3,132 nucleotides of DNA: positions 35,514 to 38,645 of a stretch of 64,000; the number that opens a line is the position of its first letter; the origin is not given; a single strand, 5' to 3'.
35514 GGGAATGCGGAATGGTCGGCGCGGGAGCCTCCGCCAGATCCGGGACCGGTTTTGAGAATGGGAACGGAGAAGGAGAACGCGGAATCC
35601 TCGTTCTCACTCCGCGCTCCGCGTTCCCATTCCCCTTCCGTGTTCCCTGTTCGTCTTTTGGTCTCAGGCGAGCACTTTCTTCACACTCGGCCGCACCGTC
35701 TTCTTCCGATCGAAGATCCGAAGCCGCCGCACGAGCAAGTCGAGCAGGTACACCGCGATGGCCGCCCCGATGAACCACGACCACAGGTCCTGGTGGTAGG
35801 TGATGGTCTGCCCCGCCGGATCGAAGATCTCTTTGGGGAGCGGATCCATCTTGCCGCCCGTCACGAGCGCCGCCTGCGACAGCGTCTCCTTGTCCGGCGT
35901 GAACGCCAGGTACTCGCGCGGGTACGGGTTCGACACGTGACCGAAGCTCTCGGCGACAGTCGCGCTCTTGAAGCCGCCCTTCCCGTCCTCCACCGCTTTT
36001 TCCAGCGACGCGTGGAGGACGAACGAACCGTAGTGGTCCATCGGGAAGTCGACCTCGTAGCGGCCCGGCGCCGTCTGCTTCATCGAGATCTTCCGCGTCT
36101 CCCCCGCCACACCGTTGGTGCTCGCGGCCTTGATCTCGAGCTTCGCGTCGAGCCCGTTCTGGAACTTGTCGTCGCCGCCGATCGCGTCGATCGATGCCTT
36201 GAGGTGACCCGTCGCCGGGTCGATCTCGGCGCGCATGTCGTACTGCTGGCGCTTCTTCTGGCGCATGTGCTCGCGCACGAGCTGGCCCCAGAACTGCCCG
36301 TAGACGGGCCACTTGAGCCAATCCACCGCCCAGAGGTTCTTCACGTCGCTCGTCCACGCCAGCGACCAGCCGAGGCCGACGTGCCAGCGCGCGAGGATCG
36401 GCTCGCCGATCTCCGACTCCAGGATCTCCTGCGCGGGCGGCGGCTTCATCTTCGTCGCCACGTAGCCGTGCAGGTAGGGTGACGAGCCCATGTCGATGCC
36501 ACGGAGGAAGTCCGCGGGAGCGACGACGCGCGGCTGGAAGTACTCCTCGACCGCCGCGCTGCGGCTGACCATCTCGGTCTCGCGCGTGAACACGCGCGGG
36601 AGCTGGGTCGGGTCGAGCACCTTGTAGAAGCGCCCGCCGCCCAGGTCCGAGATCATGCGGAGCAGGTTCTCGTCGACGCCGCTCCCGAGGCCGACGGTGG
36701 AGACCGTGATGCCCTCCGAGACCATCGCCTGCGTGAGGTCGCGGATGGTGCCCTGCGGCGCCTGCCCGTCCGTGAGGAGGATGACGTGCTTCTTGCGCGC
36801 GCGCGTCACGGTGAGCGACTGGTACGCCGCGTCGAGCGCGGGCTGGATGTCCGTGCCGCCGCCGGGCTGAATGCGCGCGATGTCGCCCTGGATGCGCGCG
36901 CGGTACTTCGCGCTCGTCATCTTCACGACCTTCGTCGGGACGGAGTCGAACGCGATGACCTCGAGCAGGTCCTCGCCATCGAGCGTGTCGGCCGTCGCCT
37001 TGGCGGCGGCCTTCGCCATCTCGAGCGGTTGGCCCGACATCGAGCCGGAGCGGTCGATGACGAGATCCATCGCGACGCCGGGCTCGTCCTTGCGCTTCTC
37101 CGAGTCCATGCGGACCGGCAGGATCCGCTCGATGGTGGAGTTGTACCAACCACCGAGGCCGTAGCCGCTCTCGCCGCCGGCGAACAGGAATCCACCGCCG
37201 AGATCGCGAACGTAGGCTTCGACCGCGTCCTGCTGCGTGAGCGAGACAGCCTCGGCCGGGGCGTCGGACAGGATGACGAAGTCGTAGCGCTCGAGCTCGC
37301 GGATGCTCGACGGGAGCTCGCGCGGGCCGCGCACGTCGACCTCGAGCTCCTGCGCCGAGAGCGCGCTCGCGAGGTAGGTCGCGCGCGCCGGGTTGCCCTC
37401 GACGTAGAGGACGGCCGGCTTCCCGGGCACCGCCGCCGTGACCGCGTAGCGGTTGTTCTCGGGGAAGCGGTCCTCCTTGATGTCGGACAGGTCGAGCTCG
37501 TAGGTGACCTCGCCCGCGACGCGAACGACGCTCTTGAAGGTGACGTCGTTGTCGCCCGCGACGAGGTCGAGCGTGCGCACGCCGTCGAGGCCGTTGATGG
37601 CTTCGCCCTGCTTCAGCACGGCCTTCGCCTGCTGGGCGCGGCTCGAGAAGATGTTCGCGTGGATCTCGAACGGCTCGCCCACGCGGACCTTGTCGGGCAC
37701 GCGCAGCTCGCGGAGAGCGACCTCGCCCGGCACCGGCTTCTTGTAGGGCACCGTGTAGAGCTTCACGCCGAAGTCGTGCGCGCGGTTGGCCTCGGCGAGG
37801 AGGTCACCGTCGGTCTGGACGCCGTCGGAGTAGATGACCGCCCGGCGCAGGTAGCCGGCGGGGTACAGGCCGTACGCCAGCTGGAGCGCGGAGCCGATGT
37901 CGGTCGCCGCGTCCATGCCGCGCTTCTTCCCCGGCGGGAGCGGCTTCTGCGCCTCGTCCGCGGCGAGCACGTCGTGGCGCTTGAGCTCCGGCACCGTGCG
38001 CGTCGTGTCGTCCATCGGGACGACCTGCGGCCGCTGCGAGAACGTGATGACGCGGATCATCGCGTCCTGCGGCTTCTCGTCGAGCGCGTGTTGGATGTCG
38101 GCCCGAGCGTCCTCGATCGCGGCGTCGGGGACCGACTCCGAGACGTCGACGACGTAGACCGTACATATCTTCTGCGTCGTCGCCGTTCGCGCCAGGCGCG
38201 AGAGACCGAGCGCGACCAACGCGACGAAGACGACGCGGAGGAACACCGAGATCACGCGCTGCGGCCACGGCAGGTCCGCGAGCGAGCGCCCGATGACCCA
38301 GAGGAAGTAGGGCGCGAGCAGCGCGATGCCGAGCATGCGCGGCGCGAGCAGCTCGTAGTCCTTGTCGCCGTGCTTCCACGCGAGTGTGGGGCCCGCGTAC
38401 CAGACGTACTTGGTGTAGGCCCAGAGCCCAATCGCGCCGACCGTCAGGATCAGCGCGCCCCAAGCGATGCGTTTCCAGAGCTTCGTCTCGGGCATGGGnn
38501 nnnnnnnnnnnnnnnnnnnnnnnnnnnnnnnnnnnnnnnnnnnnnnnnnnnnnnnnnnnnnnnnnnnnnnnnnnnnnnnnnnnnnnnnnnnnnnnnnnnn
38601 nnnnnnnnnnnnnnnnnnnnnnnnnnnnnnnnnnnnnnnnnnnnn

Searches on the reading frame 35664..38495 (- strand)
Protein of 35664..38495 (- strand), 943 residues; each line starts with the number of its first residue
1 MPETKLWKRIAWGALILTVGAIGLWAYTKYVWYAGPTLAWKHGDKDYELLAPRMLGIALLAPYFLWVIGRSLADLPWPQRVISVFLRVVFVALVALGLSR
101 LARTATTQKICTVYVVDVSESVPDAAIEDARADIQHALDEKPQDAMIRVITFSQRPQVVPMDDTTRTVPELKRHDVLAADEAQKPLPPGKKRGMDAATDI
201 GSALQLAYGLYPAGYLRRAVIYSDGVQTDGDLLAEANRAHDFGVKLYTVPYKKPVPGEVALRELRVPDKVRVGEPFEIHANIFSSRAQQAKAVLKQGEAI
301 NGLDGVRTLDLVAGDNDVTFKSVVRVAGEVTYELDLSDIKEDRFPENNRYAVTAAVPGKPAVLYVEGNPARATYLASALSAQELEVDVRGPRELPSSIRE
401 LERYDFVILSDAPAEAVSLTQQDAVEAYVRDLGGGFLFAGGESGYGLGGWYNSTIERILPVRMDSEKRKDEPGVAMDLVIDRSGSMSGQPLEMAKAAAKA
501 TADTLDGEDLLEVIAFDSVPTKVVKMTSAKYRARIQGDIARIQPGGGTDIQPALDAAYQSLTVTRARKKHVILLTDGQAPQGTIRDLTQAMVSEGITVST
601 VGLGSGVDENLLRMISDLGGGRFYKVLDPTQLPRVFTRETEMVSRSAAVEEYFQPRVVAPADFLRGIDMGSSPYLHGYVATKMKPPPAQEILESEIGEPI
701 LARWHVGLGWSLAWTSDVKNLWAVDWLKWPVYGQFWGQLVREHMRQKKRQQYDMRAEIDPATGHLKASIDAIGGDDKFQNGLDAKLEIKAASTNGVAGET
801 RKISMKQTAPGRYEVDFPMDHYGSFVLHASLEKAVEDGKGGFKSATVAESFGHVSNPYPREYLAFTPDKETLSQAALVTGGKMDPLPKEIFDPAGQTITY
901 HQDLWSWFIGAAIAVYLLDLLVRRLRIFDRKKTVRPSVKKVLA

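Call 14: find_encoding_contigs(protein=window:35664-38495:-, flank=10000, max_places=10)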
Protein window:35664-38495:- (943 aa): no gene with exactly this product is on record in the collection.

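Call 15: find_homologous_proteins(query=window:35667-38495:-, max_evalue=1e-30)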
Query window:35667-38495:- (943 aa): 1357 proteins with E <= 1e-30 among 8000 candidates; the best 120 are listed.
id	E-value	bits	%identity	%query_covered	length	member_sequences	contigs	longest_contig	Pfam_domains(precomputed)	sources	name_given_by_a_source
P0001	0.0e+0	2006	93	100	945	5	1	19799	PF13768.13,PF00092.35,PF07090.18,PF13519.13,PF05762.21,PF09967.16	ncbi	-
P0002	0.0e+0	1834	86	99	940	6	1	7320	PF13768.13,PF00092.35,PF07090.18,PF13519.13,PF05762.21,PF09967.16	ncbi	ncbi:MAG TPA: VWA domain-containing protein [Polyangiaceae bacterium]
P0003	0.0e+0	1828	85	100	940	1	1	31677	PF13768.13,PF00092.35,PF07090.18,PF13519.13,PF05762.21,PF09967.16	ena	-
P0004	0.0e+0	1732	81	99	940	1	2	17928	PF13768.13,PF00092.35,PF07090.18,PF13519.13,PF05762.21,PF09967.16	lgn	-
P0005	0.0e+0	1730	80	99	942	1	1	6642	PF13768.13,PF00092.35,PF07090.18,PF13519.13,PF05762.21,PF09967.16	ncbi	-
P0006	0.0e+0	1722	80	99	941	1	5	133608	PF13768.13,PF00092.35,PF07090.18,PF13519.13,PF05762.21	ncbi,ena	-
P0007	0.0e+0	1720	80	99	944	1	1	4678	PF13768.13,PF00092.35,PF07090.18,PF13519.13,PF05762.21,PF09967.16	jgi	-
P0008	0.0e+0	1719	80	99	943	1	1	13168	PF13768.13,PF00092.35,PF07090.18,PF13519.13,PF05762.21,PF09967.16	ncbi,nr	ncbi:MAG TPA: VWA domain-containing protein [Polyangiaceae bacterium]|nr:VWA domain-containing prote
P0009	0.0e+0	1712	81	99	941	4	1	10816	PF13768.13,PF00092.35,PF07090.18,PF13519.13,PF05762.21,PF09967.16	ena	-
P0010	0.0e+0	1703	81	99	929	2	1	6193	PF13768.13,PF00092.35,PF07090.18,PF13519.13,PF05762.21,PF09967.16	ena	-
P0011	0.0e+0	1689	79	99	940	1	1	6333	PF13768.13,PF00092.35,PF07090.18,PF13519.13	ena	-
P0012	0.0e+0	1689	79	99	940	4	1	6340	PF13768.13,PF00092.35,PF07090.18,PF13519.13,PF05762.21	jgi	jgi:Mg-chelatase subunit ChlD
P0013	0.0e+0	1684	79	99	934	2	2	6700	PF13768.13,PF00092.35,PF07090.18,PF13519.13,PF05762.21,PF09967.16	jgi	jgi:uncharacterized membrane protein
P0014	0.0e+0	1683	78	99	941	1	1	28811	PF13768.13,PF00092.35,PF07090.18,PF13519.13,PF05762.21,PF09967.16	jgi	jgi:uncharacterized membrane protein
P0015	0.0e+0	1679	78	99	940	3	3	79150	PF13768.13,PF00092.35,PF13519.13,PF10138.16,PF05762.21,PF09967.16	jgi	jgi:uncharacterized membrane protein/uncharacterized protein YegL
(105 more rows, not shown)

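Call 16: find_encoding_contigs(protein=P0001, flank=6000, max_places=3)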
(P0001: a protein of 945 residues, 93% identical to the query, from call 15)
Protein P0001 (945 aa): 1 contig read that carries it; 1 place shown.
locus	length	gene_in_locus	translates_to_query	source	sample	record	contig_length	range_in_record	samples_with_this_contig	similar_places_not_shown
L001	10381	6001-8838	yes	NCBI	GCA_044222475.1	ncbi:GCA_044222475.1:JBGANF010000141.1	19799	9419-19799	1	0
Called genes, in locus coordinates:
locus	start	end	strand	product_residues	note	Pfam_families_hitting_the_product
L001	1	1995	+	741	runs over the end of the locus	-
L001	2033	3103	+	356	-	PF20030:bpMoxR, PF00004:AAA (weak), PF07726:AAA_3, PF07728:AAA_5, PF17863:AAA_lid_2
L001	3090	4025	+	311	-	PF01882:DUF58, PF13519:VWA_2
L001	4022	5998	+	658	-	PF07584:BatA (weak), PF13519:VWA_2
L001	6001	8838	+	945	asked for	PF09967:DUF2201 (faint), PF07090:GATase1_like (faint), PF05762:VWA_CoxE (weak), PF00092:VWA, PF13519:VWA_2, PF13768:VWA_3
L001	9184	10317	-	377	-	PF13011:LZ_Tnp_IS481 (faint), PF13384:HTH_23 (weak), PF13518:HTH_28 (weak), PF13565:HTH_32, PF00665:rve, PF13683:rve_3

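Call 17: find_encoding_contigs(protein=P0003, flank=6000, max_places=3)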
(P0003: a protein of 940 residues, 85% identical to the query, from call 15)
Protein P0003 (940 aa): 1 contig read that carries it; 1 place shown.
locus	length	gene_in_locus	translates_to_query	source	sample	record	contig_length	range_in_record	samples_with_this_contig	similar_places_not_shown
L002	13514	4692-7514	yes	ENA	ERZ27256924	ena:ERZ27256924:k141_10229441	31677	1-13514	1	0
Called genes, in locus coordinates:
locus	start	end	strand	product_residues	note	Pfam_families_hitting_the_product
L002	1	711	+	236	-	?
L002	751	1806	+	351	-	PF00493:MCM (faint), PF20030:bpMoxR, PF00004:AAA (weak), PF07726:AAA_3, PF07728:AAA_5, PF17863:AAA_lid_2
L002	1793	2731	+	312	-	PF01882:DUF58, PF13519:VWA_2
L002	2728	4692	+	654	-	PF07584:BatA (weak), PF13519:VWA_2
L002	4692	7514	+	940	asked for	PF00092:VWA (weak), PF09967:DUF2201 (faint), PF07090:GATase1_like (faint), PF05762:VWA_CoxE (weak), PF00092:VWA, PF13519:VWA_2, PF13768:VWA_3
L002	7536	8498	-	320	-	PF07007:LprI (faint)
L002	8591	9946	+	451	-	PF04107:GCS2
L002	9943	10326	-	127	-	PF00072:Response_reg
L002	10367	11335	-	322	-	PF01590:GAF (weak), PF13185:GAF_2 (weak), PF13492:GAF_3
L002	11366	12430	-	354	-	PF01070:FMN_dh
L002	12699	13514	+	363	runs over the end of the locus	PF00348:polyprenyl_synt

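Call 18: find_encoding_contigs(protein=P0006, flank=6000, max_places=3)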
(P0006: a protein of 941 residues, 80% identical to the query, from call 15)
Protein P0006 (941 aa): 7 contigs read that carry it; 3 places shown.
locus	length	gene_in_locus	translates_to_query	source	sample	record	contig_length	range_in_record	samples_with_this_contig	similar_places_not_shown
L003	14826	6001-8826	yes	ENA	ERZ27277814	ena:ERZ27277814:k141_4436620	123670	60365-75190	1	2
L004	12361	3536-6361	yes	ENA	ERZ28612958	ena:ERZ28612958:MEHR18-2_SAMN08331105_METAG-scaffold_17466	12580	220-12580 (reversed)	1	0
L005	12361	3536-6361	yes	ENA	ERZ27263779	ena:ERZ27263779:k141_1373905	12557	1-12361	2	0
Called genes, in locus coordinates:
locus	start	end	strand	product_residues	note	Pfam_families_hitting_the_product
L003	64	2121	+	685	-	-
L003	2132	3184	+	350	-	PF20030:bpMoxR, PF00004:AAA (weak), PF07726:AAA_3, PF07728:AAA_5, PF17863:AAA_lid_2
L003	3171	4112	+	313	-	PF01882:DUF58, PF13519:VWA_2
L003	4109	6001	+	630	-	PF07584:BatA (weak), PF13519:VWA_2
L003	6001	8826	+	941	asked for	PF05762:VWA_CoxE (faint), PF00092:VWA (weak), PF07090:GATase1_like (faint), PF13768:VWA_3, PF00092:VWA, PF13519:VWA_2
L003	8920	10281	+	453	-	PF04107:GCS2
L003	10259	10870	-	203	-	PF00697:PRAI (weak)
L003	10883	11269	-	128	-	PF00072:Response_reg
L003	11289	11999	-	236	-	PF13185:GAF_2, PF13492:GAF_3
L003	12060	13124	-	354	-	PF01070:FMN_dh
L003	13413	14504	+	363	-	PF00348:polyprenyl_synt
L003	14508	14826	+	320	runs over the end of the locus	PF00288:GHMP_kinases_N, PF08544:GHMP_kinases_C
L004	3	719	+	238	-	?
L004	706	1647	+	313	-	PF01882:DUF58, PF13519:VWA_2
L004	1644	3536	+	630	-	PF07584:BatA (weak), PF13519:VWA_2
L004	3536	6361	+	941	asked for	PF05762:VWA_CoxE (faint), PF00092:VWA (weak), PF07090:GATase1_like (faint), PF13768:VWA_3, PF00092:VWA, PF13519:VWA_2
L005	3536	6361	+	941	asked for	PF05762:VWA_CoxE (faint), PF00092:VWA (weak), PF07090:GATase1_like (faint), PF13768:VWA_3, PF00092:VWA, PF13519:VWA_2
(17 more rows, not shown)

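Call 28: find_encoding_contigs(protein=P0002, flank=6000, max_places=3)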
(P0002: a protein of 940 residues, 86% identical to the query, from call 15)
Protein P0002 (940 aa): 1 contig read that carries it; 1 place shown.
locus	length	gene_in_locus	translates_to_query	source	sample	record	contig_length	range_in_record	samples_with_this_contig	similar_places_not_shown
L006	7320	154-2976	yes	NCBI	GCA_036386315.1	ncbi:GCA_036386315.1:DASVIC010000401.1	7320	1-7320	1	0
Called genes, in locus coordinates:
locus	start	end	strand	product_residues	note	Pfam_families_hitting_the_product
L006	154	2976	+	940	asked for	PF00092:VWA (weak), PF09967:DUF2201 (faint), PF07090:GATase1_like (faint), PF05762:VWA_CoxE (weak), PF00092:VWA, PF13519:VWA_2, PF13768:VWA_3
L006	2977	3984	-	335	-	-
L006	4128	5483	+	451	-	PF04107:GCS2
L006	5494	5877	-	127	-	PF00072:Response_reg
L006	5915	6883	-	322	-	PF01590:GAF (weak), PF13185:GAF_2 (weak), PF13492:GAF_3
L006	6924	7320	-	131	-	PF01070:FMN_dh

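Call 29: find_encoding_contigs(protein=P0004, flank=6000, max_places=3)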
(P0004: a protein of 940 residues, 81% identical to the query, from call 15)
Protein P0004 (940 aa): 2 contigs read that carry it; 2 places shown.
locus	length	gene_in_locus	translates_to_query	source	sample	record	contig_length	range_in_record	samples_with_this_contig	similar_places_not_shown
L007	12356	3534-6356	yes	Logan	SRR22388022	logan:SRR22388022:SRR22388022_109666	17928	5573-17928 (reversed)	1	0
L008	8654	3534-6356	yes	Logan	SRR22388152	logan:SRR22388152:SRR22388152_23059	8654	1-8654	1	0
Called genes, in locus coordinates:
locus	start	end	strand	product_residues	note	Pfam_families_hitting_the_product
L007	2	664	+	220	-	?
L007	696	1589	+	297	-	PF01882:DUF58, PF13519:VWA_2 (weak)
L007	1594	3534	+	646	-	PF07584:BatA (weak), PF13519:VWA_2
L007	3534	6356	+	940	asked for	PF00092:VWA (weak), PF09967:DUF2201 (faint), PF13519:VWA_2 (weak), PF07090:GATase1_like (faint), PF05762:VWA_CoxE (weak), PF13768:VWA_3, PF00092:VWA, PF13519:VWA_2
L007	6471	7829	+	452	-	PF04107:GCS2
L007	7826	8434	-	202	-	PF00697:PRAI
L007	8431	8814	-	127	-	PF00072:Response_reg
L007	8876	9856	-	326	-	PF16471:JIP_LZII (faint), PF13185:GAF_2, PF01590:GAF, PF13492:GAF_3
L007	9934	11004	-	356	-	PF01070:FMN_dh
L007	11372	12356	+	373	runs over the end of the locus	PF00348:polyprenyl_synt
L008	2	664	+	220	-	?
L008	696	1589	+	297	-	PF01882:DUF58, PF13519:VWA_2 (weak)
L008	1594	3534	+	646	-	PF07584:BatA (weak), PF13519:VWA_2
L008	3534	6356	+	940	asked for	PF00092:VWA (weak), PF09967:DUF2201 (faint), PF13519:VWA_2 (weak), PF07090:GATase1_like (faint), PF05762:VWA_CoxE (weak), PF13768:VWA_3, PF00092:VWA, PF13519:VWA_2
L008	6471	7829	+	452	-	PF04107:GCS2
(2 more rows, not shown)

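Call 30: find_encoding_contigs(protein=P0008, flank=6000, max_places=3)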
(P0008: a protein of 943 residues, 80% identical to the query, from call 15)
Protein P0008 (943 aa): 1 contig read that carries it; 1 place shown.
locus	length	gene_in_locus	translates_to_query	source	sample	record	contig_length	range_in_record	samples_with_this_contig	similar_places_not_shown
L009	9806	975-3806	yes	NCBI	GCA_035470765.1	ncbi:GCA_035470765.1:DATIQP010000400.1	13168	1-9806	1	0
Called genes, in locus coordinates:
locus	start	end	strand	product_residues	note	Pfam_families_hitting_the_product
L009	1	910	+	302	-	?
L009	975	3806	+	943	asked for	PF05762:VWA_CoxE (faint), PF00092:VWA, PF09967:DUF2201 (faint), PF13519:VWA_2 (weak), PF07090:GATase1_like (faint), PF00092:VWA, PF13519:VWA_2, PF13768:VWA_3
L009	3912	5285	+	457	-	PF04107:GCS2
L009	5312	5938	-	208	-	PF00697:PRAI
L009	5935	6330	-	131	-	PF00072:Response_reg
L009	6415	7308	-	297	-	PF01590:GAF (weak), PF13185:GAF_2, PF13492:GAF_3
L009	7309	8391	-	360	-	PF01070:FMN_dh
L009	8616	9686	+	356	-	PF00348:polyprenyl_synt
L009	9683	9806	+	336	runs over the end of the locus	PF00288:GHMP_kinases_N, PF08544:GHMP_kinases_C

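Call 33: search_protein_families(library=pfam, proteins=[window:35667-38495:-])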
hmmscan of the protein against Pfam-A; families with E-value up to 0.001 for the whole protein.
window:35667-38495:- (943 aa): 8 families
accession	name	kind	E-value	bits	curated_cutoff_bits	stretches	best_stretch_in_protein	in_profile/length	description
PF00092.34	VWA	-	7.2e-30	104.9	23.8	2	478-637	4-173/174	von Willebrand factor type A domain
PF13519.12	VWA_2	-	5.3e-22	78.9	27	2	478-578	3-107/107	von Willebrand factor type A domain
PF13768.12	VWA_3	-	4e-12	46.9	27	1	478-623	5-153/155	von Willebrand factor type A domain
PF05762.20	VWA_CoxE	-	4.2e-09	36.6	26.4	1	468-598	52-182/222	VWA domain containing CoxE-like protein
PF09967.15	DUF2201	-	1.1e-06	29.2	26.4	1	478-581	3-94/123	VWA-like domain (DUF2201)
PF07090.17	GATase1_like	-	1.7e-06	28.2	27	0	664-739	166-241/247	Putative glutamine amidotransferase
PF10138.15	vWA-TerF-like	-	2.5e-05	24.9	29.4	1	477-618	5-155/200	vWA found in TerF C terminus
PF11775.14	CobT_C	-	0.00025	21.2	21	1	475-510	14-49/220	Cobalamin biosynthesis protein CobT VWA domain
